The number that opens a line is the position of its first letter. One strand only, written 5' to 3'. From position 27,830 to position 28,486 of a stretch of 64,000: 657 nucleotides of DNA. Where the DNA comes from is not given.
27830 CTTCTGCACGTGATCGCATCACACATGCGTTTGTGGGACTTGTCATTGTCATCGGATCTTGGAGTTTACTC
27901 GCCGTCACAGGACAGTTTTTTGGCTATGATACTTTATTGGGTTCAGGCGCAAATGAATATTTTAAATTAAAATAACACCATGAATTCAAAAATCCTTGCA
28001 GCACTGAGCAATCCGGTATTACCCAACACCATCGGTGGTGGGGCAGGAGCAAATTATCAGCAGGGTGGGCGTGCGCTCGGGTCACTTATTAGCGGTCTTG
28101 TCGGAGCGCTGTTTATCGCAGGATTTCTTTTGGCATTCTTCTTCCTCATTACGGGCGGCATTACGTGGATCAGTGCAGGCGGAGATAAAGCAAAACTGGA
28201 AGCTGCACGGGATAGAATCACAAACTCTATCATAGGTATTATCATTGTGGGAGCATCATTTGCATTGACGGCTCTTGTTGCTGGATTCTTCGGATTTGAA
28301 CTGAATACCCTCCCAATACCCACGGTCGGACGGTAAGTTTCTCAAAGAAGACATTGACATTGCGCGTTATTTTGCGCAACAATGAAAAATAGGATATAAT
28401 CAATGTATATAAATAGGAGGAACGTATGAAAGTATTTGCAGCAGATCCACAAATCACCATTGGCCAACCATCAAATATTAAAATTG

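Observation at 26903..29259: Tandem array of six small two-helix VirB2/TrbC-like paralogs with nearly no intergenic space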

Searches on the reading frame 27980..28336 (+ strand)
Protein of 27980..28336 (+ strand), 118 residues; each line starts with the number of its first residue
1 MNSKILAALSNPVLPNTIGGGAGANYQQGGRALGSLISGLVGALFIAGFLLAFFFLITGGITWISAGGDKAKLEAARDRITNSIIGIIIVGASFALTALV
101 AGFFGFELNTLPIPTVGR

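Call 6: search_protein_families(library=pfam, proteins=[window:27980-28336:+], max_evalue=1)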
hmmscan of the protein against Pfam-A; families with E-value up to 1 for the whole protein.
window:27980-28336:+ (118 aa): 2 families
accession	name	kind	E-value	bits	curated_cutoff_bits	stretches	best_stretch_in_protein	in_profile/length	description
PF18895.5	T4SS_pilin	-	1.3e-07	32.1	26.6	1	31-93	3-64/71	Type IV secretion system pilin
PF07332.16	Phage_holin_3_6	-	0.33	11.5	28.4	1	24-106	24-91/116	Putative Actinobacterial Holin-X, holin superfamily III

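Call 17: find_homologous_proteins(query=window:27980-28336:+, max_evalue=0.001)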
Query window:27980-28336:+ (118 aa): 195 proteins with E <= 0.001 among 286 candidates; the best 120 are listed.
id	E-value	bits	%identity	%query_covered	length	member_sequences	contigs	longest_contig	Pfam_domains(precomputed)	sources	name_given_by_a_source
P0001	2.0e-62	226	94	100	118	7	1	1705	PF18895.6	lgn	-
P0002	7.8e-49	183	79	99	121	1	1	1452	PF18895.6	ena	-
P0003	8.1e-49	183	77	100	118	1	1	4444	PF18895.6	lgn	-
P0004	1.0e-48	182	77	99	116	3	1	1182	PF18895.6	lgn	-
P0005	1.9e-48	181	79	100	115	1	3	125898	PF18895.6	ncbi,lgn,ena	-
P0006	5.0e-46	174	76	98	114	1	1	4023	PF18895.6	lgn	-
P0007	4.8e-45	170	71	98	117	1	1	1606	PF18895.6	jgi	jgi:hypothetical protein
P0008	5.8e-44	167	70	98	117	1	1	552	PF18895.6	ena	-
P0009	7.2e-44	167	66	100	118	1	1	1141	PF18895.6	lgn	-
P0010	1.3e-43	166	72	98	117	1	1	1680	PF18895.6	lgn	-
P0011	2.1e-43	165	68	98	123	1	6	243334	PF18895.6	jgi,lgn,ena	jgi:hypothetical protein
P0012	3.7e-43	164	71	97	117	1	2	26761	PF18895.6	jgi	jgi:hypothetical protein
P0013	3.9e-43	164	66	98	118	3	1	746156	PF18895.6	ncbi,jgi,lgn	-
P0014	4.9e-43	164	67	98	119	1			PF18895.6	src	-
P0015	6.4e-43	164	65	100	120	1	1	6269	PF18895.6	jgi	jgi:hypothetical protein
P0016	6.5e-43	164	70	98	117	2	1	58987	PF18895.6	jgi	jgi:hypothetical protein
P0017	7.0e-43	163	69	100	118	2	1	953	PF18895.6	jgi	-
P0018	1.1e-42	163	71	100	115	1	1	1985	PF18895.6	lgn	-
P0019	1.5e-42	162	65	98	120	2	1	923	PF18895.6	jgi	jgi:hypothetical protein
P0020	1.6e-42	162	66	98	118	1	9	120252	PF18895.6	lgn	-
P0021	3.9e-42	161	68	99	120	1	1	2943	PF18895.6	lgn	-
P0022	8.3e-42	160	69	100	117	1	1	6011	PF18895.6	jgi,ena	-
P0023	9.8e-42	160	67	100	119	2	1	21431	PF18895.6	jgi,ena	-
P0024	1.1e-41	160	68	100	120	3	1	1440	PF18895.6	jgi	-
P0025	1.1e-41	160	64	99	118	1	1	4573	PF18895.6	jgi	jgi:hypothetical protein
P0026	1.4e-41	159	66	100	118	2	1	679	PF18895.6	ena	-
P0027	1.4e-41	159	67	97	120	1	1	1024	PF18895.6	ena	-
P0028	1.4e-41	159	69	100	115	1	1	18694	PF18895.6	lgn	-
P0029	1.7e-41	159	66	98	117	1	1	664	PF18895.6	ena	-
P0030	2.0e-41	159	68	98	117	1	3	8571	PF18895.6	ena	-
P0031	4.1e-41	158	68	96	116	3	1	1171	PF18895.6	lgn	-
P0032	4.3e-41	158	71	100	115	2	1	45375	PF18895.6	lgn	-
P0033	4.3e-41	158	65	100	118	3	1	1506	PF18895.6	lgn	-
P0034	5.0e-41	157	65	98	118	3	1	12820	PF18895.6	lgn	-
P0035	9.1e-41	157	65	98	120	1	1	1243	PF18895.6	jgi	jgi:Type IV secretion system pilin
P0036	1.1e-40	156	68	97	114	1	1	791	PF18895.6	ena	-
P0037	1.1e-40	156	66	97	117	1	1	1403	PF18895.6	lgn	-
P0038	1.1e-40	156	66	100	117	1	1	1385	PF18895.6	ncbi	-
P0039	2.0e-40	156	64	100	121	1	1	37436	PF18895.6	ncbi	-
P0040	2.0e-40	156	67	98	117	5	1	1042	PF18895.6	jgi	-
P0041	2.0e-40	156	69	96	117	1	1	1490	PF18895.6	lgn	-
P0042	2.8e-40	155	66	100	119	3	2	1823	PF18895.6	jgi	jgi:hypothetical protein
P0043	3.0e-40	155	67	98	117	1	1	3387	PF18895.6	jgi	jgi:hypothetical protein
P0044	5.2e-40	154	64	99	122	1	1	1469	PF18895.6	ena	-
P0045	5.5e-40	154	66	98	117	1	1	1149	PF18895.6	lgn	-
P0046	5.6e-40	154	65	100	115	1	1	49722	PF18895.6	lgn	-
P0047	7.5e-40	154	65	100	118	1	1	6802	PF18895.6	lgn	-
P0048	8.7e-40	153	63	98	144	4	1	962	PF18895.6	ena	-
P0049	9.6e-40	153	63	98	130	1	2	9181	PF18895.6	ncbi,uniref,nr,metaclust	ncbi:hypothetical protein A2Z00_01220 [Candidatus Gottesmanbacteria bacterium RBG_13_45_10]|uniref:U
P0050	1.3e-39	153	66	100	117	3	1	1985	PF18895.6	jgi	jgi:hypothetical protein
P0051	1.4e-39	153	66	100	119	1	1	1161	PF18895.6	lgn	-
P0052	1.8e-39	152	64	98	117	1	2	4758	PF18895.6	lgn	-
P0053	1.8e-39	152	63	98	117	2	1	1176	PF18895.6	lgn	-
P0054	2.7e-39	152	64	100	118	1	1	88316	PF18895.6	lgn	-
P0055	3.0e-39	152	64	97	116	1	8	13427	PF18895.6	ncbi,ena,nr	ncbi:MAG: hypothetical protein UY10_C0018G0005 [Microgenomates group bacterium GW2011_GWA2_47_8]|nr:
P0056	3.3e-39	152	64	98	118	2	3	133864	PF18895.6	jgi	jgi:hypothetical protein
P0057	4.2e-39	151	66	100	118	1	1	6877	PF18895.6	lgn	-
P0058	5.3e-39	151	63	100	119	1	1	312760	PF18895.6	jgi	jgi:hypothetical protein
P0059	5.7e-39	151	64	97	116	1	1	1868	PF18895.6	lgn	-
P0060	6.2e-39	151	64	98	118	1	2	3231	PF18895.6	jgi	jgi:succinate dehydrogenase/fumarate reductase cytochrome b subunit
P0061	6.4e-39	151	67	97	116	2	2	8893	PF18895.6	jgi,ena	-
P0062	8.3e-39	150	65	98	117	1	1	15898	PF18895.6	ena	-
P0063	8.4e-39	150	63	98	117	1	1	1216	PF18895.6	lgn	-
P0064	8.8e-39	150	61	100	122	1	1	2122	PF18895.6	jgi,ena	-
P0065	9.1e-39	150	63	98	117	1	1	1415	PF18895.6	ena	-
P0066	9.6e-39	150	62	98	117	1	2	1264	PF18895.6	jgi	jgi:hypothetical protein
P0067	1.2e-38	150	65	97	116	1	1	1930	PF18895.6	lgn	-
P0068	1.2e-38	150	63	100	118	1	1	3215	PF18895.6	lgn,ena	-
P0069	1.3e-38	150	66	97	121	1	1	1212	PF18895.6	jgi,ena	-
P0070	1.4e-38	150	66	98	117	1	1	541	PF18895.6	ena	-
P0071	1.5e-38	149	63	97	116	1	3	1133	PF18895.6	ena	-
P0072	1.6e-38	149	65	96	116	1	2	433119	PF18895.6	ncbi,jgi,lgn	-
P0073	1.6e-38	149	65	96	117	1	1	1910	PF18895.6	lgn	-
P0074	1.9e-38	149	63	97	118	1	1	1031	PF18895.6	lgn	-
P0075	2.0e-38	149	63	98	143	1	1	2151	PF18895.6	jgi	jgi:hypothetical protein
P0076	2.2e-38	149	65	100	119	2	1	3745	PF18895.6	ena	-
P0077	2.5e-38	149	61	98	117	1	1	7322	PF18895.6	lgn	-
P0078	2.9e-38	149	61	100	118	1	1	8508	PF18895.6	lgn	-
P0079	3.4e-38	148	62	97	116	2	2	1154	PF18895.6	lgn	-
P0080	4.7e-38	148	64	100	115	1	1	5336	PF18895.6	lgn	-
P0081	5.9e-38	148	61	97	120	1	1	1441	PF18895.6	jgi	jgi:hypothetical protein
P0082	6.5e-38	147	63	98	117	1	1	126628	PF18895.6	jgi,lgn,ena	-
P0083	6.8e-38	147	62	98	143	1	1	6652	PF18895.6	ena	-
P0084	7.2e-38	147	63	100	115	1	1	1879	PF18895.6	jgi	jgi:hypothetical protein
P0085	8.3e-38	147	64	100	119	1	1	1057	PF18895.6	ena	-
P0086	8.9e-38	147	58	98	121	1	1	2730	PF18895.6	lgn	-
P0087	1.1e-37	147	61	98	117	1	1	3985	PF18895.6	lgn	-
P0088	1.2e-37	147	65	100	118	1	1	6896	PF18895.6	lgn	-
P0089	1.2e-37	147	63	98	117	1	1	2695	PF18895.6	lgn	-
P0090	1.3e-37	146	65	100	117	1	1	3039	PF18895.6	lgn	-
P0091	1.5e-37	146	61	98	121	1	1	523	PF18895.6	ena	-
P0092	2.1e-37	146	63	98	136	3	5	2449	PF18895.6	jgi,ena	-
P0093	2.2e-37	146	61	98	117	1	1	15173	PF18895.6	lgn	-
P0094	5.0e-37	145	60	100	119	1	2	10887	PF18895.6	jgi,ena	-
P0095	5.1e-37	145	62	98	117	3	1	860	PF18895.6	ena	-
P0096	5.9e-37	144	64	97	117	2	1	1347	PF18895.6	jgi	jgi:hypothetical protein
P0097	7.6e-37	144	60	98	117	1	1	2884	PF18895.6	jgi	jgi:uncharacterized membrane protein YciS (DUF1049 family)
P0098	8.1e-37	144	64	98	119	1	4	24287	PF18895.6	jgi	jgi:hypothetical protein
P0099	9.1e-37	144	63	100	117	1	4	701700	PF18895.6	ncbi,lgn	-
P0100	1.1e-36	144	58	100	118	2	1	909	PF18895.6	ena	-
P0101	1.1e-36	144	60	98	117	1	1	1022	PF18895.6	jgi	-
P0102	1.1e-36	143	65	96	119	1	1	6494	PF18895.6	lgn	-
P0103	1.5e-36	143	62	97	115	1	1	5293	PF18895.6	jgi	jgi:hypothetical protein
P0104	1.7e-36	143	64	100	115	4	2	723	PF18895.6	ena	-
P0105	2.7e-36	142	61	97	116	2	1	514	PF18895.6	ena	-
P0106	3.6e-36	142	59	98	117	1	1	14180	PF18895.6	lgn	-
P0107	4.0e-36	142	62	100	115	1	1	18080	PF18895.6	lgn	-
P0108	4.6e-36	141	59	98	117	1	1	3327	PF18895.6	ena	-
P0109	6.3e-36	141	60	97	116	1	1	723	PF18895.6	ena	-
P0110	7.9e-36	141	59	98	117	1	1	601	PF18895.6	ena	-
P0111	9.6e-36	140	58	100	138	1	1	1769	PF18895.6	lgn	-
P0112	9.7e-36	140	60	98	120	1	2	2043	PF18895.6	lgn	-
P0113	1.1e-35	140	61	97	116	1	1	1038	PF18895.6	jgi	jgi:hypothetical protein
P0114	1.6e-35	140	62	97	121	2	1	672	PF18895.6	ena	-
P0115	1.7e-35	140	61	98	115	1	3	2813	PF18895.6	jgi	jgi:hypothetical protein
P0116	2.2e-35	139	61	98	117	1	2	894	PF18895.6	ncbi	-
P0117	2.3e-35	139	61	98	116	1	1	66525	PF18895.6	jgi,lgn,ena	-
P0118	2.4e-35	139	57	97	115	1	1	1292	PF18895.6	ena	-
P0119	3.0e-35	139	59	98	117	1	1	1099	PF18895.6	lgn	-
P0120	3.2e-35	139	58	97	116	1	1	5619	PF18895.6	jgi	-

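Call 20: find_related_loci(query=A2, collection=genome_contigs, flank=8000)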
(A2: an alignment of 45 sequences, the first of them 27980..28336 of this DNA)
Query A2 (118 aa) in genome_contigs; peptide patterns used: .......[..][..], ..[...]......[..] (x = any residue, [..] = any of these).
194 stretches matched a pattern; 24 encode a relative of the query (tblastn E <= 1e-3); 24 distinct loci.
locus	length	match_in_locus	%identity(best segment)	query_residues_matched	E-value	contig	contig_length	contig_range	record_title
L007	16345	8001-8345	79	1-118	7e-51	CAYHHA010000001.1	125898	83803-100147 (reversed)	MAG TPA_asm: uncultured Gammaproteobacteria bacterium isolate ERP119702_co3_129 genome assembly, contig: NODE_34_length_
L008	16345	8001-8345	78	1-118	2e-49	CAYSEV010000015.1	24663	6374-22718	MAG TPA_asm: uncultured Gammaproteobacteria bacterium isolate SRP342105_co1_249 genome assembly, contig: NODE_2662_lengt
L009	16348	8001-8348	66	1-116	2e-48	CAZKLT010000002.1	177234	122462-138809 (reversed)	MAG TPA_asm: uncultured Gammaproteobacteria bacterium isolate SRP237561_co1_402 genome assembly, contig: NODE_83_length_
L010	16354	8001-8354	64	1-118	1e-46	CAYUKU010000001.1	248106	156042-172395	MAG TPA_asm: uncultured Gammaproteobacteria bacterium isolate binchicken_co58_53 genome assembly, contig: NODE_30_length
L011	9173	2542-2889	63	1-116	5e-45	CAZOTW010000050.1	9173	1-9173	MAG TPA_asm: uncultured Gammaproteobacteria bacterium isolate SRP080215_co1_129 genome assembly, contig: NODE_9487_lengt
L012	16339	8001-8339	65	6-118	8e-44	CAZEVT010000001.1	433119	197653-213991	MAG TPA_asm: uncultured Gammaproteobacteria bacterium isolate SRP119689_co1_156 genome assembly, contig: NODE_4_length_4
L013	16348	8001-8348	61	1-115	6e-42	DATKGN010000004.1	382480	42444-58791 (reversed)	MAG TPA_asm: Patescibacteria group bacterium isolate SMAG_U14552 k141_31954, whole genome shotgun sequence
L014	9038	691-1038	61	1-115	2e-41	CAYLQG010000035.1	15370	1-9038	MAG TPA_asm: uncultured Gammaproteobacteria bacterium isolate binchicken_co54_478 genome assembly, contig: NODE_6872_len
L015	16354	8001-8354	57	1-118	3e-40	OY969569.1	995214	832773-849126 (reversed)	MAG: Candidatus Gottesmanbacteria bacterium isolate MFD03899.bin.c.1 genome assembly, chromosome: 1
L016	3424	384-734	58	1-118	5e-39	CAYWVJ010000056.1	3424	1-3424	MAG TPA_asm: uncultured Gammaproteobacteria bacterium isolate SRP093762_co1_96 genome assembly, contig: NODE_14456_lengt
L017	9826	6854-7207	56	1-118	6e-38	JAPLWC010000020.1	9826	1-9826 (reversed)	MAG: Candidatus Gottesmanbacteria bacterium isolate LacPavin_0920_SED3_MAG_47_8 LacPavin_0920_SED3_scaffold_69808, whole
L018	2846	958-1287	51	4-116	3e-34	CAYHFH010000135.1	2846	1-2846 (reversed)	MAG TPA_asm: uncultured Gammaproteobacteria bacterium isolate ERP119705_co10_87 genome assembly, contig: NODE_27045_leng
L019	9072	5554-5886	49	3-116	9e-34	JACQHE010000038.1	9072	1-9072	MAG: Candidatus Gottesmanbacteria bacterium isolate NC_groundwater_1091_Ag_S2p5_51_258 S_2p5_S6_coassembly_k141_3554199,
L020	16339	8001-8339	59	3-116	2e-32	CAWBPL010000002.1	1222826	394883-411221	MAG: Candidatus Gottesmanbacteria bacterium isolate MFD01476.bin.2.135 genome assembly, contig: contig_74641, whole geno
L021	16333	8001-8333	47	3-116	1e-31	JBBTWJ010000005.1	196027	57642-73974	MAG: Patescibacteria group bacterium isolate H41-bin149_1 H41_bin149_1_000000000005, whole genome shotgun sequence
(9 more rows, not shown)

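Call 29: predict_structure(alignment_id=A2)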
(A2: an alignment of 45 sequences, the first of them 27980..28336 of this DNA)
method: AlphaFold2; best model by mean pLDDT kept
length: 118 residues; sequences in the alignment: 45
mean_pLDDT: 75.9   pTM: 0.56
mean pLDDT of the five models: 75.9, 75.7, 74.3, 70.0, 68.5
residues with pLDDT >= 90: 45; 70-90: 25; 50-70: 33; < 50: 15
segments of 3 or more residues with pLDDT < 50: 1-9, 113-118
pLDDT, mean of each block of 10 residues (from residue 1): 46 59 56 71 89 97 94 97 96 87 70 44
secondary structure, 60 per line:
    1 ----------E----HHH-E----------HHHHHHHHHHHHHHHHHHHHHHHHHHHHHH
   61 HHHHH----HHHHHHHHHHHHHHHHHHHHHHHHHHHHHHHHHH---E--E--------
elements in order: H31-65 H70-103

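Call 31: search_solved_structures(query=A2, max_evalue=10, show_alignments=2)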
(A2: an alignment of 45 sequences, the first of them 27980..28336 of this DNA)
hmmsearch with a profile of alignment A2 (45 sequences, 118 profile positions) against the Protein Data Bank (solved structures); distinct sequences matched with E-value up to 10: 4.
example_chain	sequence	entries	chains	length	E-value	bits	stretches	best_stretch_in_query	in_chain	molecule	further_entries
7vrj_A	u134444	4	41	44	1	12.8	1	38-65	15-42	Light-harvesting protein LH1 alpha2 | Antenna complex alpha/beta subunit | LH1 alpha subunit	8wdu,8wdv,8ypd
7zm5_A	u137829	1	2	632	1.1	12.7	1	30-82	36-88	Attachment glycoprotein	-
3obb_A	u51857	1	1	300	3.1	11.2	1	32-92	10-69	Probable 3-hydroxyisobutyrate dehydrogenase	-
3q3c_A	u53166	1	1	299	3.4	11.1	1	33-92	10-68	Probable 3-hydroxyisobutyrate dehydrogenase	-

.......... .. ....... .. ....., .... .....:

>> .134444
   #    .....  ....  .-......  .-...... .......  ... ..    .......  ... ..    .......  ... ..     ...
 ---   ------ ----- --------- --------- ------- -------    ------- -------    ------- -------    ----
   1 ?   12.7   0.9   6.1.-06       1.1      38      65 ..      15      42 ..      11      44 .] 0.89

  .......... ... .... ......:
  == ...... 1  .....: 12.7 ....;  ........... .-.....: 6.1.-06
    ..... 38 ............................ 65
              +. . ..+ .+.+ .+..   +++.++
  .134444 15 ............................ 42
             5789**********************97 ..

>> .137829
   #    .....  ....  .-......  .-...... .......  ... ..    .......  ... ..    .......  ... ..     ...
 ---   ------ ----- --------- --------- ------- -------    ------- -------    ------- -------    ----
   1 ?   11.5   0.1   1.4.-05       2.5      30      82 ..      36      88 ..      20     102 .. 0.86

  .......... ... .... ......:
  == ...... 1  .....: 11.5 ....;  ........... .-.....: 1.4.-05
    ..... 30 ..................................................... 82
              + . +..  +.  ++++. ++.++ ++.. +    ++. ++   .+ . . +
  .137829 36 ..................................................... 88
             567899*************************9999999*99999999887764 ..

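Call 32: fold_search(model_id=the predicted structure, library=pdb)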
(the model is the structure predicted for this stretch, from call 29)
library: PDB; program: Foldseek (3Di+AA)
matches with E <= 10: 102; with E <= 0.001: 0
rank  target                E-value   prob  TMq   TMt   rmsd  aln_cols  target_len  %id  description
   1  8zal_A                1.6e+00  0.66  0.45  0.18   4.4        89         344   16  EmrAB-TolC MFS-type tripartite multidrug efflux pump EA (released 2025-04-30)
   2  4wwb                  2.6e+00  0.89  0.46  0.48   3.0        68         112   12  High-resolution structure of the Ni-bound form of the Y135F mutant of C. metallidurans CnrXs (released 2015-02-11)
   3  2y39                  2.6e+00  0.87  0.46  0.49   3.4        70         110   13  Ni-bound form of Cupriavidus metallidurans CH34 CnrXs (released 2011-03-30)
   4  8zar_C                2.6e+00  0.66  0.46  0.18   3.9        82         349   15  EmrAB-TolC MFS-type tripartite multidrug efflux pump FA (released 2025-04-30)
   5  8zal_B                2.6e+00  0.60  0.48  0.19   4.0        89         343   16  EmrAB-TolC MFS-type tripartite multidrug efflux pump EA (released 2025-04-30)
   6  3zg1_D                2.8e+00  0.85  0.46  0.49   3.4        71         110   14  NI-BOUND FORM OF M123A MUTANT OF CUPRIAVIDUS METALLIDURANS CH34 CNRXS (released 2013-10-23)
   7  2y3h_C                2.9e+00  0.87  0.47  0.51   3.2        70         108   13  E63Q mutant of Cupriavidus metallidurans CH34 CnrXs (released 2011-03-30)
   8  3zg1_A                3.1e+00  0.85  0.46  0.49   3.1        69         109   13  NI-BOUND FORM OF M123A MUTANT OF CUPRIAVIDUS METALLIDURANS CH34 CNRXS (released 2013-10-23)
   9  8tsh_L                3.3e+00  0.30  0.31  0.17   4.6        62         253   13  S. thermodepolymerans KpsMT(E151Q)-KpsE in complex with ATP (released 2024-04-17)
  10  9rxe_MODEL_1_A        3.5e+00  0.82  0.42  0.47   2.5        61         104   13  Solution structure of the HR1c domain of human PKN1 (released 2025-12-31)
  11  8zar_B                3.5e+00  0.47  0.47  0.19   4.2        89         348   16  EmrAB-TolC MFS-type tripartite multidrug efflux pump FA (released 2025-04-30)
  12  6ixg_B                3.7e+00  0.72  0.48  0.28   2.8        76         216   17  Crystal structure of native apo SH3BP5 (P41) (released 2019-03-20)
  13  9qgy_G                3.7e+00  0.44  0.50  0.20   5.1        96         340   12  Structure of the YbjP lipoprotein bound to the MacAB-TolC tripartite efflux pump (released 2026-03-25)
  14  8tsh_F                3.7e+00  0.25  0.31  0.17   4.7        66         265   15  S. thermodepolymerans KpsMT(E151Q)-KpsE in complex with ATP (released 2024-04-17)
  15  2y3h_A                3.9e+00  0.80  0.43  0.46   3.0        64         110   12  E63Q mutant of Cupriavidus metallidurans CH34 CnrXs (released 2011-03-30)
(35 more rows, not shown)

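Call 33: search_protein_families(library=ncbifam, proteins=[window:27980-28336:+], max_evalue=1)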
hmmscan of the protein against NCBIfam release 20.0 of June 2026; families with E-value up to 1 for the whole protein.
window:27980-28336:+ (118 aa): 2 families
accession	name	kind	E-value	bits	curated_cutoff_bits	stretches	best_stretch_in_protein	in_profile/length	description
NF045849.1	ICE_MMCAP2_0565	equivalog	0.0024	17.5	40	1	32-103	8-79/80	Mbov_0395 family pilin-like conjugal transfer protein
NF038378.1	DNZ54_00345_fm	subfamily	0.35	11.1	40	0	35-82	27-74/124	DNZ54_00345 family protein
